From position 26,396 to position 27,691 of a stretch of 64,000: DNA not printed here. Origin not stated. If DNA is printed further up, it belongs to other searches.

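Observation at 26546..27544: Plug/stator subunit replaces the OmpA-type peptidoglycan anchor with a ~190-aa coiled-coil stalk and an ExbD/TolR-like end domain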

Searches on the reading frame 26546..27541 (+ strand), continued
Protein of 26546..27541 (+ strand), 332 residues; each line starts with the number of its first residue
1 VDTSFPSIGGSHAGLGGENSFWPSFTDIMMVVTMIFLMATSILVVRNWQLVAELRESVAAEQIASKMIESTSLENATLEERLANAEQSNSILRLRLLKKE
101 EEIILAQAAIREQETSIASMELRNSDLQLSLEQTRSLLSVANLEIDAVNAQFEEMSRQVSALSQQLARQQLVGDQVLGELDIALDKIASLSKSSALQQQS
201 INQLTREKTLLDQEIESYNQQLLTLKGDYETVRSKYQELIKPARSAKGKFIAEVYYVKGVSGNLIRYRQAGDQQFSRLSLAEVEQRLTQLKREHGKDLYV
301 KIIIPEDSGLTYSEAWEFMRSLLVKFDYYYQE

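Call 50: search_protein_families(library=pfam, proteins=[L062:6405-7028:+, L075:10332-10994:+, L075:9045-9575:+, L075:9586-10278:-, L075:11072-11473:+, L075:11473-11940:+, L075:6317-6931:+, L075:5797-6369:+], max_evalue=0.01)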
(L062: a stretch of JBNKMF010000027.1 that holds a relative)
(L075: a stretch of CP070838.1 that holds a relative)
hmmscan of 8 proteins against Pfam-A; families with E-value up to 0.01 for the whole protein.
L062:6405-7028:+ (208 aa): 1 family
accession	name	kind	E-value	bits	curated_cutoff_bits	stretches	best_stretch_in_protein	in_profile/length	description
PF05494.18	MlaC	-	6.5e-27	94.8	26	1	63-208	15-163/166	MlaC protein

L075:10332-10994:+ (221 aa): 1 family
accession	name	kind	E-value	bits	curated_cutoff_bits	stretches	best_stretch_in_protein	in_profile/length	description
PF05494.18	MlaC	-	1.7e-22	80.4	26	1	66-206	12-154/166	MlaC protein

L075:9045-9575:+ (177 aa): 0 families

L075:9586-10278:- (230 aa): 0 families

L075:11072-11473:+ (134 aa): 1 family
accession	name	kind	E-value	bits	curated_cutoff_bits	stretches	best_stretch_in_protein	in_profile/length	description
PF00462.30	Glutaredoxin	-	1.3e-09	38.5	22.9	1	57-111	1-56/60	Glutaredoxin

L075:11473-11940:+ (156 aa): 2 families
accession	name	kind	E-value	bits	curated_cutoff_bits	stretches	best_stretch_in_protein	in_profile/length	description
PF05099.18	TerB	-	5e-34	117.6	24.4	1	29-145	1-117/118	Tellurite resistance protein TerB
PF22290.1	DmmA-like_N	-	0.0032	18.4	33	0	10-76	19-86/124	Dimethylamine monooxygenase subunit DmmA-like, N-terminal domain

L075:6317-6931:+ (205 aa): 1 family
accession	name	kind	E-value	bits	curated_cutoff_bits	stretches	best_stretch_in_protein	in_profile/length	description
PF03352.18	Adenine_glyco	-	4.2e-85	284.5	25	1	26-201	1-176/177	Methyladenine glycosylase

L075:5797-6369:+ (191 aa): 3 families
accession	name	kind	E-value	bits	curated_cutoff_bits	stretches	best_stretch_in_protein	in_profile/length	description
PF13759.12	2OG-FeII_Oxy_5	-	2e-14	54.2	27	2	100-147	2-47/101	Putative 2OG-Fe(II) oxygenase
PF13640.12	2OG-FeII_Oxy_3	-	4.8e-08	34.3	27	1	102-183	3-97/98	2OG-Fe(II) oxygenase superfamily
PF07883.17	Cupin_2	-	3.4e-05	23.9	27.2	1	104-172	4-60/70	Cupin domain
